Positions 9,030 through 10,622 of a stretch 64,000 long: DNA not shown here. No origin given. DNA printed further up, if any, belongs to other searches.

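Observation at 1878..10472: Five-gene translationally coupled operon: MaoC double-hotdog hydratase - fused CoA-transferase - AMP-ligase - HyuA - HyuB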

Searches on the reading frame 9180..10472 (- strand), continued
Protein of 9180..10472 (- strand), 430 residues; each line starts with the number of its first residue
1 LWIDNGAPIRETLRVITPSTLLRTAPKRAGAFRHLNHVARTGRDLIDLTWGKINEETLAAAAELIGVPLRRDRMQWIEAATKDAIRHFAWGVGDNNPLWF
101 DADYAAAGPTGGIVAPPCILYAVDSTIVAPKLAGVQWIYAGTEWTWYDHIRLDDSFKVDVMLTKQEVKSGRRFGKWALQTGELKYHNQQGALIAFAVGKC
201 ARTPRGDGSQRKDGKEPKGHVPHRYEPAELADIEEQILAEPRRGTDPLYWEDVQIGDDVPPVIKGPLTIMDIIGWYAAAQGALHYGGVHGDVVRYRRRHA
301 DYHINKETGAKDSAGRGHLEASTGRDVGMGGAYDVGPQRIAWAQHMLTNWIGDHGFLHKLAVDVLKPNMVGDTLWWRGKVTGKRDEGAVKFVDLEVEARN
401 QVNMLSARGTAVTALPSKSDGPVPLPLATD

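Call 40: find_encoding_contigs(protein=P0267, flank=10000, max_places=1)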
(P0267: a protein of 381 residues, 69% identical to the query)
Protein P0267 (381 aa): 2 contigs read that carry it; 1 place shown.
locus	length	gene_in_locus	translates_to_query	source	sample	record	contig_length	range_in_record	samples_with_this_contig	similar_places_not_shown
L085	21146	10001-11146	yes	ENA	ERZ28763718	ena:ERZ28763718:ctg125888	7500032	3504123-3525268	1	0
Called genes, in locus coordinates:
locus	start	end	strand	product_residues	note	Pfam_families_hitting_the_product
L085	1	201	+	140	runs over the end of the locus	PF13340:DUF4096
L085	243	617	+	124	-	PF01609:DDE_Tnp_1, PF13586:DDE_Tnp_1_2 (weak)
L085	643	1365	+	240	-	PF02679:ComA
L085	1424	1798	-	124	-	PF01609:DDE_Tnp_1, PF13586:DDE_Tnp_1_2 (weak)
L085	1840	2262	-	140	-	PF13340:DUF4096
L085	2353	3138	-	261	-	PF00535:Glycos_transf_2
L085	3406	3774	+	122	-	PF04237:YjbR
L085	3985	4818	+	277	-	PF00296:Bac_luciferase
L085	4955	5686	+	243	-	-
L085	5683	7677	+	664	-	PF00989:PAS (weak), PF08448:PAS_4 (weak), PF00989:PAS, PF08448:PAS_4 (weak), PF13426:PAS_9, PF00512:HisKA (weak), PF02518:HATPase_c, PF00072:Response_reg, +2 more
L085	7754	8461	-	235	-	PF01614:IclR_C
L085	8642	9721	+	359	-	PF00296:Bac_luciferase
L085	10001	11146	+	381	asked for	PF01575:MaoC_dehydratas (faint), PF13452:FAS1_DH_region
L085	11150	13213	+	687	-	PF02515:CoA_transf_3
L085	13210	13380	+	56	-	-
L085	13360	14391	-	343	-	PF01609:DDE_Tnp_1, PF13751:DDE_Tnp_1_6 (weak)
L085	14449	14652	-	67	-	PF05598:DUF772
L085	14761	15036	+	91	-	PF00501:AMP-binding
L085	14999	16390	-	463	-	PF06782:UPF0236 (weak)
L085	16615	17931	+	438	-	PF00501:AMP-binding, PF13193:AMP-binding_C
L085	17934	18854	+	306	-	PF24684:Vgb_lyase (faint), PF01436:NHL (faint), PF08450:SGL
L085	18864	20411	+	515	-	PF00884:Sulfatase, PF01663:Phosphodiest (faint), PF16347:SGSH_C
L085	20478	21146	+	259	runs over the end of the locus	PF00106:adh_short, PF13561:adh_short_C2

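Call 63: predict_structure(alignment_id=A4)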
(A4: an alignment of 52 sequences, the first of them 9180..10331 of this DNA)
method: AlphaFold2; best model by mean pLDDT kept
length: 383 residues; sequences in the alignment: 52
mean_pLDDT: 69.6   pTM: 0.73
mean pLDDT of the five models: 69.6, 69.1, 66.1, 65.9, 63.3
residues with pLDDT >= 90: 76; 70-90: 134; 50-70: 79; < 50: 94
segments of 3 or more residues with pLDDT < 50: 1-6, 22-52, 75-83, 160-164, 221-240, 267-287
pLDDT, mean of each block of 10 residues (from residue 1): 45 60 38 31 34 67 74 49 52 77 81 85 73 84 88 67 51 76 86 83 98 81 44 42 64 67 58 37 46 77 88 83 81 96 97 89 96 94 86
secondary structure, 60 per line:
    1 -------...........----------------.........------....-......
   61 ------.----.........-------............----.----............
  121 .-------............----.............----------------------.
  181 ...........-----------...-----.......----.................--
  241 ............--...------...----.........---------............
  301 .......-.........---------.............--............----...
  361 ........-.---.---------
elements in order: H8-18 H35-43 H50-53 H55-60 H72-80 E88-99 E109-121 E129-140 E145-157 H180-191 E211-217 H222-238 H241-252 E255-257 E264-266 H271-279 H289-307 E309-317 E327-339 E342-353 E358-368

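Call 66: fold_search(model_id=the predicted structure, library=pdb)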
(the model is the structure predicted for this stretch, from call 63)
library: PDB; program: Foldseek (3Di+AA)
matches with E <= 10: 1554; with E <= 0.001: 152
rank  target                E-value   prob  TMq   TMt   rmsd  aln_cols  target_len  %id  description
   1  5i7n                  1.4e-14  1.00  0.49  0.57  10.1       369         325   15  MaoC-like dehydratase (released 2016-07-06)
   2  4v12                  7.5e-14  1.00  0.49  0.55  10.8       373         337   15  Crystal structure of the MSMEG_6754 dehydratase from Mycobacterium smegmatis (released 2015-03-18)
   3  4e3e_A                1.2e-12  1.00  0.46  0.50  11.5       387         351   12  CRYSTAL STRUCTURE OF putative MaoC domain protein dehydratase from Chloroflexus aurantiacus J-10-fl (released 2012-03-21)
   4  8hgn                  4.7e-12  1.00  0.49  0.53  11.2       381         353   11  Crystal structure of MeaC (Mesaconyl-CoA hydratase) (released 2023-09-27)
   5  2bi0                  3.8e-11  1.00  0.42  0.48  13.9       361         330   14  RV0216, A conserved hypothetical protein from Mycobacterium tuberculosis that is essential for bacterial survival during (released 2005-04-25)
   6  8huc_B                5.7e-11  1.00  0.40  0.57   9.1       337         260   14  Crystal structure of PaIch (Pec1) (released 2023-12-27)
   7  8khg_B                5.1e-10  1.00  0.33  0.45  16.7       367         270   15  Itaconyl-CoA hydratase PaIch (released 2024-05-15)
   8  8khg_A                6.1e-10  1.00  0.41  0.56  14.7       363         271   13  Itaconyl-CoA hydratase PaIch (released 2024-05-15)
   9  8huc_C                6.8e-10  1.00  0.32  0.45  17.5       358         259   13  Crystal structure of PaIch (Pec1) (released 2023-12-27)
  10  8huc_A                7.7e-10  1.00  0.37  0.53  15.0       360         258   13  Crystal structure of PaIch (Pec1) (released 2023-12-27)
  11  8huc_D                7.7e-10  1.00  0.38  0.53  15.6       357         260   13  Crystal structure of PaIch (Pec1) (released 2023-12-27)
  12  4mob                  9.2e-10  1.00  0.39  0.45  15.2       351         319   13  Acyl-Coenzyme A thioesterase 12 in complex with ADP (released 2014-07-16)
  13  7mku_A                6.9e-09  1.00  0.39  0.47  13.9       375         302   10  Crystal Structure of ENOYL COA-HYDRATASE2 from Arabidopsis thaliana (released 2022-05-11)
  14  1c8u_A                8.7e-09  1.00  0.32  0.41  11.8       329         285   12  CRYSTAL STRUCTURE OF THE E.COLI THIOESTERASE II, A HOMOLOGUE OF THE HUMAN NEF-BINDING ENZYME (released 2000-07-14)
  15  9p4v_A                8.7e-09  1.00  0.39  0.09  19.9       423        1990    9  Atomic model of wild type S. cerevisiae Fatty Acid Synthase (FAS) in complex with Palmitoyl-CoA (in vitro binding) (released 2025-08-27)
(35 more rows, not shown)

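Call 67: search_protein_families(library=ncbifam, proteins=[L084:1504-3126:+, L084:3253-4911:+, L084:7907-9058:+, L084:9045-10004:+], max_evalue=1e-10)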
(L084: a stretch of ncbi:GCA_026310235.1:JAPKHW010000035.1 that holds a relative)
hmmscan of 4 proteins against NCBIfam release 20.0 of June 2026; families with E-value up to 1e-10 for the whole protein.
L084:1504-3126:+ (540 aa): 3 families
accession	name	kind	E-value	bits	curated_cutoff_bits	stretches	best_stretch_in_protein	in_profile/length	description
NF045818.1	Neo-PentlctneDsynPtlE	equivalog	5e-70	236.2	1100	1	6-501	44-546/587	neopentalenolactone/pentalenolactone D synthase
NF040505.1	ArsO_flavin_mono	equivalog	2.1e-27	96.5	425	1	12-216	2-196/346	ArsO family NAD(P)H-dependent flavin-containing monooxygenase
NF058570.1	trimeth_mono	equivalog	3.8e-11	42.8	675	0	82-207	92-220/443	trimethylamine monooxygenase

L084:3253-4911:+ (552 aa): 87 families (the best 25 are shown)
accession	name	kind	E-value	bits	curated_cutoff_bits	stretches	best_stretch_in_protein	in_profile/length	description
NF004808.0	PRK06155.1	equivalog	6.3e-109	364.7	722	1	20-544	24-532/542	ATP-dependent acyl-CoA ligase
NF004837.0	PRK06187.1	subfamily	2.1e-73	247.4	476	1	17-531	8-522/531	long-chain-fatty-acid--CoA ligase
NF005947.1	PRK08008.1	equivalog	1.3e-66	225.3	651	1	24-527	14-517/518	crotonobetaine/carnitine-CoA ligase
NF006134.1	PRK08279.1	equivalog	1.3e-60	205.6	625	1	15-531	42-567/605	long-chain-acyl-CoA synthetase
NF006182.0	PRK08316.1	subfamily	1.4e-53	182.1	663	1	15-530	9-516/523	fatty acyl-CoA synthetase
TIGR03098.1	ligase_PEP_1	hypoth_equivalog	5e-50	170.4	592.35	1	39-529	20-516/517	acyl-CoA ligase (AMP-forming), exosortase A system-associated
NF005702.0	PRK07514.1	subfamily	9.5e-49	166.1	558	1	19-530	5-499/506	malonyl-CoA synthase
NF005897.1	PRK07867.1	exception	3e-48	164.8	850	1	43-531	23-485/496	long-chain-fatty-acid--CoA ligase FadD17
NF006181.0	PRK08314.1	subfamily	3.7e-48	164.1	705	1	17-530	24-553/563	long-chain-fatty-acid--CoA ligase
NF004822.0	PRK06178.1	equivalog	1e-46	159.8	782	2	345-530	384-566/571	acyl-CoA synthetase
NF038342.1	FACL_FadD6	exception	1.1e-45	156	975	1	17-532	40-549/584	long-chain-acyl-CoA synthetase FadD6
NF004114.0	PRK05605.1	equivalog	6.5e-45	153.5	766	1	10-529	27-567/575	long-chain-fatty-acid--CoA ligase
NF009233.0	PRK12583.1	subfamily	2.8e-44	151.5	832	2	335-530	356-549/558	fatty acid CoA ligase family protein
NF004758.0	PRK06087.1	equivalog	1.5e-43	149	736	1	17-536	24-540/548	medium-chain fatty-acid--CoA ligase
NF052587.1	SterCoASynCasI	equivalog_domain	1.2e-42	146.1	900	1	53-532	36-509/550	steroid-22-oyl-CoA synthetase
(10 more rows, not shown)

L084:7907-9058:+ (383 aa): 6 families
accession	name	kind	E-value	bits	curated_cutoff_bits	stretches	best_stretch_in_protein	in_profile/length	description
NF052585.1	SucGlutTfsCaiB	equivalog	1.6e-36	125.7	750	1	3-220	5-217/394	succinate--glutarate CoA-transferase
NF003809.0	PRK05398.1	subfamily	1.8e-32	112.4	442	1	4-215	3-203/416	formyl-CoA transferase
NF008511.0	PRK11430.1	equivalog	1.7e-29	103.1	522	1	5-218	9-210/381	CoA:oxalate CoA-transferase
TIGR03253.1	oxalate_frc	equivalog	1.5e-28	99.7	504.2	1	5-215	3-202/416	formyl-CoA transferase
NF041294.1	Scnl_mescCoAtase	equivalog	7.3e-25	87.9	700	1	6-218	4-212/381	succinyl-CoA:mesaconate CoA-transferase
NF002914.1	PRK03525.1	equivalog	2.5e-14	53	413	1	5-220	9-206/400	L-carnitine CoA-transferase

L084:9045-10004:+ (319 aa): 0 families
